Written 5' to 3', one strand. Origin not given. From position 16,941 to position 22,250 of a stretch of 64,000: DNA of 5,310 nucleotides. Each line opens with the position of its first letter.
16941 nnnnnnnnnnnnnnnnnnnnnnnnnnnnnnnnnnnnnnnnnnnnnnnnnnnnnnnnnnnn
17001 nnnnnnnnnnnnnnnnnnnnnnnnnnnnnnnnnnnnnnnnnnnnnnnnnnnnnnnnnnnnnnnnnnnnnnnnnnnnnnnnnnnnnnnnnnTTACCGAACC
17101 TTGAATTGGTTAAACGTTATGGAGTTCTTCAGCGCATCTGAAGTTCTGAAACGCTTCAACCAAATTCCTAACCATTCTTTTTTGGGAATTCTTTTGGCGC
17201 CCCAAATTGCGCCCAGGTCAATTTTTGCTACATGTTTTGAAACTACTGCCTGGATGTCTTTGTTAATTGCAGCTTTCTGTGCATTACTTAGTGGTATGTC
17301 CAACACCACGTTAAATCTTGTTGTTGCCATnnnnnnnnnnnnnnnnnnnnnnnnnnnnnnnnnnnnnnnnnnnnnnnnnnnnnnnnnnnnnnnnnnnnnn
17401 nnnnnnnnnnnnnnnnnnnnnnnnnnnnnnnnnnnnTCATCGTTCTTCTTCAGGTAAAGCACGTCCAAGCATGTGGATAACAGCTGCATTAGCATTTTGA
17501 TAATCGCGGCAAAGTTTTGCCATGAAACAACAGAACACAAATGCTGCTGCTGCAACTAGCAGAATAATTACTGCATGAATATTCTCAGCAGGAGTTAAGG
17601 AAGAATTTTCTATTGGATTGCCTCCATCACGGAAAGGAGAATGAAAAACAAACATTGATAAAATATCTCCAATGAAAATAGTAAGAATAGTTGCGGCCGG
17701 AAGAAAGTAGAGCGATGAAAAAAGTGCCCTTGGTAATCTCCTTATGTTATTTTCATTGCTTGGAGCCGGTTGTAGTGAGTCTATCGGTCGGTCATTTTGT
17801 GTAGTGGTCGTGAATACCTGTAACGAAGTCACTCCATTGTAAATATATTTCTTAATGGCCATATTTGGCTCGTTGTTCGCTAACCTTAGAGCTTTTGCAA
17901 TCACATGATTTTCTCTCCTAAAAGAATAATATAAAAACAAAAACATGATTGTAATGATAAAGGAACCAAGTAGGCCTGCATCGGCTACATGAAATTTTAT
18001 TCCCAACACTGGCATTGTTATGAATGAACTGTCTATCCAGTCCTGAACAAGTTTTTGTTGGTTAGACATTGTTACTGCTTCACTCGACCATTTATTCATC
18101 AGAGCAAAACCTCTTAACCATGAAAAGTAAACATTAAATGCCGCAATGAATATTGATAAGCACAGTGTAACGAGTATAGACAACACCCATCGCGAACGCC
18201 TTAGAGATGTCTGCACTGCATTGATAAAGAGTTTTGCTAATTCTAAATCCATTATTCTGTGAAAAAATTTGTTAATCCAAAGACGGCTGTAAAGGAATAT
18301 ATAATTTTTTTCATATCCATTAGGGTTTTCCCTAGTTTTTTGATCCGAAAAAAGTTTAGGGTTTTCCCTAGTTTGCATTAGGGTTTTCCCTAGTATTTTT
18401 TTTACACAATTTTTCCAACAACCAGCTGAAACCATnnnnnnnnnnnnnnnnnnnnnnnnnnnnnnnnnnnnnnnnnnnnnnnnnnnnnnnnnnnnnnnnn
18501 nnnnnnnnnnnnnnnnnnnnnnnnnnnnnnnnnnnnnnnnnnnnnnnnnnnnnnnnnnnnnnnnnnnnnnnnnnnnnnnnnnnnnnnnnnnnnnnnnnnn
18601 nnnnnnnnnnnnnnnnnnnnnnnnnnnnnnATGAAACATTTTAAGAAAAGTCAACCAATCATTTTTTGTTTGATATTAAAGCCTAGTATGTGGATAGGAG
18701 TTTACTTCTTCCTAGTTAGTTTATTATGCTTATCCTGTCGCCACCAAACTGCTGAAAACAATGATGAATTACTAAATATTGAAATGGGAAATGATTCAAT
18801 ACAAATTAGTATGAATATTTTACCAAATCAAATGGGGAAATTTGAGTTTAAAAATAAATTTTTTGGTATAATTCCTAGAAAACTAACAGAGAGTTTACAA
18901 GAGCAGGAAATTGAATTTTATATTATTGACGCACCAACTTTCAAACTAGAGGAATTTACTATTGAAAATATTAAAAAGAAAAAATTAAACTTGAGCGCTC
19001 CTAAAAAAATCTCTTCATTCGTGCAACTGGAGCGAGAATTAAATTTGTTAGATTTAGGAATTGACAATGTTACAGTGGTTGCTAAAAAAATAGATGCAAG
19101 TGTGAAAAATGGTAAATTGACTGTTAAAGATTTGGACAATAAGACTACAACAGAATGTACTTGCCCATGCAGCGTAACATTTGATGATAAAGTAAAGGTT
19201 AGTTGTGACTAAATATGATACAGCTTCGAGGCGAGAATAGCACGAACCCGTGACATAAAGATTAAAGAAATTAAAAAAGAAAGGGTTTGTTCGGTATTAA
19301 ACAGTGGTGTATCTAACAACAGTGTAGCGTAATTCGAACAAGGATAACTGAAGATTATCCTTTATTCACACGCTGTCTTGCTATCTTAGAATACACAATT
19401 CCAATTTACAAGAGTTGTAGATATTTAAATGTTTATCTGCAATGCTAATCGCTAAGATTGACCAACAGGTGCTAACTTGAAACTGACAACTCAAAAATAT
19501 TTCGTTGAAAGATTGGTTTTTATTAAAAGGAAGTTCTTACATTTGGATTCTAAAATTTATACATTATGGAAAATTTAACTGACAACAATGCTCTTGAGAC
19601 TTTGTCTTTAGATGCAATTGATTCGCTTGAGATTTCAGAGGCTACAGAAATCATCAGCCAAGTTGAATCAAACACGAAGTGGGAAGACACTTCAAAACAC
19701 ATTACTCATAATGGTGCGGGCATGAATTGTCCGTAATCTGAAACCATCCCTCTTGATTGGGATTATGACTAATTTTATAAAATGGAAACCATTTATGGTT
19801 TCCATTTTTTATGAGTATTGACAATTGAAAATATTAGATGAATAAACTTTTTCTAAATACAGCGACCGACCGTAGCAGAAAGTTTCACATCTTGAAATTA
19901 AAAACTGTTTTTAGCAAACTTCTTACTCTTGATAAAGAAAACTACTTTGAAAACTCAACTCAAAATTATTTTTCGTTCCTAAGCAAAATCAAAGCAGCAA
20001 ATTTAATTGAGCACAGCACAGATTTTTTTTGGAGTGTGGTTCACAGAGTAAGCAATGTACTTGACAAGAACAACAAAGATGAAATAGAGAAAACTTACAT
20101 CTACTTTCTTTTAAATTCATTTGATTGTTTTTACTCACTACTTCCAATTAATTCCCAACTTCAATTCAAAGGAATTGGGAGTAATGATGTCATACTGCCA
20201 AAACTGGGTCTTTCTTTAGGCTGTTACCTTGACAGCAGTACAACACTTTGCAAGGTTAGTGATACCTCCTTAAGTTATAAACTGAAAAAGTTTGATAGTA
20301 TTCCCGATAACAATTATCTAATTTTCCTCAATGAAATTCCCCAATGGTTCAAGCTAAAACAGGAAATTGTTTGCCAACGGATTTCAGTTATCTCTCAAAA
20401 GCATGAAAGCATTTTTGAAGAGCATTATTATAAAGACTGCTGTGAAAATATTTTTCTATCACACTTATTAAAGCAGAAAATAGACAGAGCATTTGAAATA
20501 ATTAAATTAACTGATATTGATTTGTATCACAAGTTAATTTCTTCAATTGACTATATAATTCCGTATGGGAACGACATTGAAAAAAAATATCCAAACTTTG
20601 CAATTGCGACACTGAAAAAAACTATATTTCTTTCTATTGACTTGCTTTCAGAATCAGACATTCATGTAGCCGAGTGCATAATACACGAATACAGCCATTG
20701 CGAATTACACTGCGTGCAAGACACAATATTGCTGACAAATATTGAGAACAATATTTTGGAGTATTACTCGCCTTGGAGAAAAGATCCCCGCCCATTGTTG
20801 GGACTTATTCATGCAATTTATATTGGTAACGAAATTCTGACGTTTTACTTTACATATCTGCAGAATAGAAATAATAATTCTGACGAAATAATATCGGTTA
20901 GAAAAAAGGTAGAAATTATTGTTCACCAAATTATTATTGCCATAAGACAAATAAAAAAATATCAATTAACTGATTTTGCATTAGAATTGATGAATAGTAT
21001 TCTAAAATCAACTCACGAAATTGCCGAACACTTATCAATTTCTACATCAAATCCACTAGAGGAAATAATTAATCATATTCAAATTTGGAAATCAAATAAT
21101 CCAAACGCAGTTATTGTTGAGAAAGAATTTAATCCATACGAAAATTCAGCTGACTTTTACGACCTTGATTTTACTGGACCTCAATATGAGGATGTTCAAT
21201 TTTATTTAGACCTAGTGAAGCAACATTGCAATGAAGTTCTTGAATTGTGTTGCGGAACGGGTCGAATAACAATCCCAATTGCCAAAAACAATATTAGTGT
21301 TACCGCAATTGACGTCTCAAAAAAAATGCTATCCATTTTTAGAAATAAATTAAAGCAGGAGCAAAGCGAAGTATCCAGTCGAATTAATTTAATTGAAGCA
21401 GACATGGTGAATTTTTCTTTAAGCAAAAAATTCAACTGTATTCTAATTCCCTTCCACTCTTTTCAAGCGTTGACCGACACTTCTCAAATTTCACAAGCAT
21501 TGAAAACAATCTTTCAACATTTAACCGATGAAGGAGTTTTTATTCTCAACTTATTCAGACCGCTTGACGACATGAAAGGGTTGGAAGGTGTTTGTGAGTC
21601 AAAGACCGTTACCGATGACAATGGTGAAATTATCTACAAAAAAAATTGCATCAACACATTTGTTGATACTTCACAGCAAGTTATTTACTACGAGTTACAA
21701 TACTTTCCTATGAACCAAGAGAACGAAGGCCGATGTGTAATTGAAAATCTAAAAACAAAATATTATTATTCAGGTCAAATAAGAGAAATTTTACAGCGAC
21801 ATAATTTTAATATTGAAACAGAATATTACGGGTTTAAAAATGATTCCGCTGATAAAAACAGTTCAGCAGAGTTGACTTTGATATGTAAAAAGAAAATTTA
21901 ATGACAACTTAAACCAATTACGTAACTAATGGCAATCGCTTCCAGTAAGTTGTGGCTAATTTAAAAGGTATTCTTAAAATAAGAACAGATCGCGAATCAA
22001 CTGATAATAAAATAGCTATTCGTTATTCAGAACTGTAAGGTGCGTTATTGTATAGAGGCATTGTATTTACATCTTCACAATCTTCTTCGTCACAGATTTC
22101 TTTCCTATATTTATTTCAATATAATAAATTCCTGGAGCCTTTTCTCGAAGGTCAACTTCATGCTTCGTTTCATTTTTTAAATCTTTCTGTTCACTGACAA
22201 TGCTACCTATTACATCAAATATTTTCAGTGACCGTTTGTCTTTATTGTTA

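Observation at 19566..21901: Candidate RiPP-like locus: 56-aa acidic peptide, attenuator-like terminator, then a fused HExxH-domain / SAM-methyltransferase enzyme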

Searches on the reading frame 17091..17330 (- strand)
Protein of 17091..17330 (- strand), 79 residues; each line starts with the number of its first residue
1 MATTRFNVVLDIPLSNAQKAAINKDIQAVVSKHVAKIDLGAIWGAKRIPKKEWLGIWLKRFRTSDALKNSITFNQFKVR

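Call 3: search_protein_families(library=pfam, proteins=[window:17091-17330:-], max_evalue=0.1)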
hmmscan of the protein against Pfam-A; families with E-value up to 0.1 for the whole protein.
window:17091-17330:- (79 aa): 0 families

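Call 4: search_protein_families(library=ncbifam, proteins=[window:17091-17330:-], max_evalue=0.1)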
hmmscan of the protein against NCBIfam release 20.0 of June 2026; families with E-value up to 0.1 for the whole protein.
window:17091-17330:- (79 aa): 1 family
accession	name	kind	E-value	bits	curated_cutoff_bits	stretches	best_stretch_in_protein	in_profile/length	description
NF002324.0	PRK01271.1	equivalog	0.0037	17.8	83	1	14-60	13-59/75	tautomerase PptA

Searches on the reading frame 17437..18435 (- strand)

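Call 3: search_protein_families(library=pfam, proteins=[window:17437-18435:-], max_evalue=0.1)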
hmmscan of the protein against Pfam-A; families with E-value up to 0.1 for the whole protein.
window:17437-18435:- (332 aa): 1 family
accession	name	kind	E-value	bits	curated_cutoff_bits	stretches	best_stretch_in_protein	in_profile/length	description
PF24559.1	UBA_RAD5A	-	0.076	13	27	0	179-195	22-38/45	DNA repair protein RAD5A UBA domain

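Call 4: search_protein_families(library=ncbifam, proteins=[window:17437-18435:-], max_evalue=0.1)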
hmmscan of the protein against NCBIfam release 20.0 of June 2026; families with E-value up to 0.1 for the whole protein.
window:17437-18435:- (332 aa): 1 family
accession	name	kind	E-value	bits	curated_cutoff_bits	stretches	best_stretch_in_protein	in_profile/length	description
NF007699.1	PRK10381.1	equivalog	0.015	14.2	300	1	102-183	51-131/368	LPS O-antigen length regulator Wzz(fepE)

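Call 48: search_protein_families(library=padloc, proteins=[window:17437-18435:-], max_evalue=0.01)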
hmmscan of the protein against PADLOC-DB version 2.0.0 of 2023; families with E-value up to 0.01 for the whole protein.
window:17437-18435:- (332 aa): 0 families

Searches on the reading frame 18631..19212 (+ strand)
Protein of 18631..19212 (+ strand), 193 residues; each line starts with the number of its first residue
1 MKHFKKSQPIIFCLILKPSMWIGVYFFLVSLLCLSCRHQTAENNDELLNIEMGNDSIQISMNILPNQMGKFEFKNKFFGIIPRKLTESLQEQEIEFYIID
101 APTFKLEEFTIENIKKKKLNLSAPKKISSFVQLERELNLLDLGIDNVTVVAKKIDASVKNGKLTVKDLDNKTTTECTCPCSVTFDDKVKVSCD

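Call 3: search_protein_families(library=pfam, proteins=[window:18631-19212:+], max_evalue=0.1)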
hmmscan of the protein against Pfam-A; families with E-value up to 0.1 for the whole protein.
window:18631-19212:+ (193 aa): 1 family
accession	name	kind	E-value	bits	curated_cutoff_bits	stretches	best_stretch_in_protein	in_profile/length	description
PF10380.14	CRF1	-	0.055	14.2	25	1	63-98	35-70/122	Transcription factor CRF1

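Call 4: search_protein_families(library=ncbifam, proteins=[window:18631-19212:+], max_evalue=0.1)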
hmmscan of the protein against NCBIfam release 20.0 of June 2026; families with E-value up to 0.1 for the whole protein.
window:18631-19212:+ (193 aa): 0 families

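Call 48: search_protein_families(library=padloc, proteins=[window:18631-19212:+], max_evalue=0.01)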
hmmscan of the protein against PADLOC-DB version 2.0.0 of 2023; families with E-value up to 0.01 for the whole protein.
window:18631-19212:+ (193 aa): 0 families

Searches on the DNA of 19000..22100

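Call 63: search_rna_families(source=window, start=19000, end=22100, threshold=evalue, max_evalue=1)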
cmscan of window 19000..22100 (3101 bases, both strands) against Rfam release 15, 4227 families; matches with E-value up to 1: 3.
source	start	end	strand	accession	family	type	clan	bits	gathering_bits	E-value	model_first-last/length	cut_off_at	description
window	19460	19550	+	RF00529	snoMe28S-Am2589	Gene; snRNA; snoRNA; CD-box;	-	25.1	37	0.83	1-109/109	no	Small nucleolar RNA Me28S-Am2589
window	19644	19705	-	RF00371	sroE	Gene; sRNA;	-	19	51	0.51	1-92/92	no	sroE RNA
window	19789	19818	+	RF02085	Yar_1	Gene; lncRNA;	-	18.8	50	0.74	45-74/74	no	Yellow-achaete intergenic RNA conserved region 1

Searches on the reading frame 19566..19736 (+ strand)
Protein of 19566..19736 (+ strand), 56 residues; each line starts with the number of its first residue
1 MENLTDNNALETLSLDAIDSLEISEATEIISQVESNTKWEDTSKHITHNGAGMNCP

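Call 3: search_protein_families(library=pfam, proteins=[window:19566-19736:+], max_evalue=0.1)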
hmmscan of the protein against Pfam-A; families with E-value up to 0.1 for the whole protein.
window:19566-19736:+ (56 aa): 0 families

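Call 4: search_protein_families(library=ncbifam, proteins=[window:19566-19736:+], max_evalue=0.1)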
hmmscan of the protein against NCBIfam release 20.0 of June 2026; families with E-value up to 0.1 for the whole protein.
window:19566-19736:+ (56 aa): 0 families

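Call 48: search_protein_families(library=padloc, proteins=[window:19566-19736:+], max_evalue=0.01)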
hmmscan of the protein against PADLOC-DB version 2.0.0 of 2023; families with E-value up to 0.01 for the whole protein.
window:19566-19736:+ (56 aa): 0 families

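Call 60: find_homologous_proteins(query=window:19566-19736:+, max_evalue=10)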
Query window:19566-19736:+ (56 aa): 3 proteins with E <= 10 among 3 candidates.
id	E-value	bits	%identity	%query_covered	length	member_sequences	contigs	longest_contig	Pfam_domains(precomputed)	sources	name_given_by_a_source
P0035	1.2e-26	108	93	100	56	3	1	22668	-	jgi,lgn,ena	-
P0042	1.4e-18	83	74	96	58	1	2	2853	-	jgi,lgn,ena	-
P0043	3.8e-16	75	67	98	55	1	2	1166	-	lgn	-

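Call 82: search_protein_representatives(alignment_id=A4)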
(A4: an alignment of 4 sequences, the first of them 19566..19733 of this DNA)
Query: 4 sequences, 56 profile positions. Proteins with E-value up to 0.001 (for the whole library): 12; up to 1e-10: 5; up to 1e-30: 0. The best 12 are listed.
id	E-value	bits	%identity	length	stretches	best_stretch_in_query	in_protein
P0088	1.2e-19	86.1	-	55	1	1-55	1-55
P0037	1.0e-14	70.3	-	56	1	2-56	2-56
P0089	2.2e-14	69.3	-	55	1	1-55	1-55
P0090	2.2e-12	62.8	-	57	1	1-56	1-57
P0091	9.6e-11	57.6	-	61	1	1-45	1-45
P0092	7.0e-08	48.4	-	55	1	5-55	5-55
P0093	8.0e-08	48.2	-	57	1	6-55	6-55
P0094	1.0e-07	47.9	-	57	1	1-55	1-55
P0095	3.2e-07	46.3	-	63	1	9-55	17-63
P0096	3.8e-07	46.0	-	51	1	6-55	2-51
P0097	5.1e-07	45.6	-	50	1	8-55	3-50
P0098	5.5e-05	39.1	-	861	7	32-49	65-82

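Call 84: find_encoding_contigs(protein=P0094, flank=4000, max_places=3)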
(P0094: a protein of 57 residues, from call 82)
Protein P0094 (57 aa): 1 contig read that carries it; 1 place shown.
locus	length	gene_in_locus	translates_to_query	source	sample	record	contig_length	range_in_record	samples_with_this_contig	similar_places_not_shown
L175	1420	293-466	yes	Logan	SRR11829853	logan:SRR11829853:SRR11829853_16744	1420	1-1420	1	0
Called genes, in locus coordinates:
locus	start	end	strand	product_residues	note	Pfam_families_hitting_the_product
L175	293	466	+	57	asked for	-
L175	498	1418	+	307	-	?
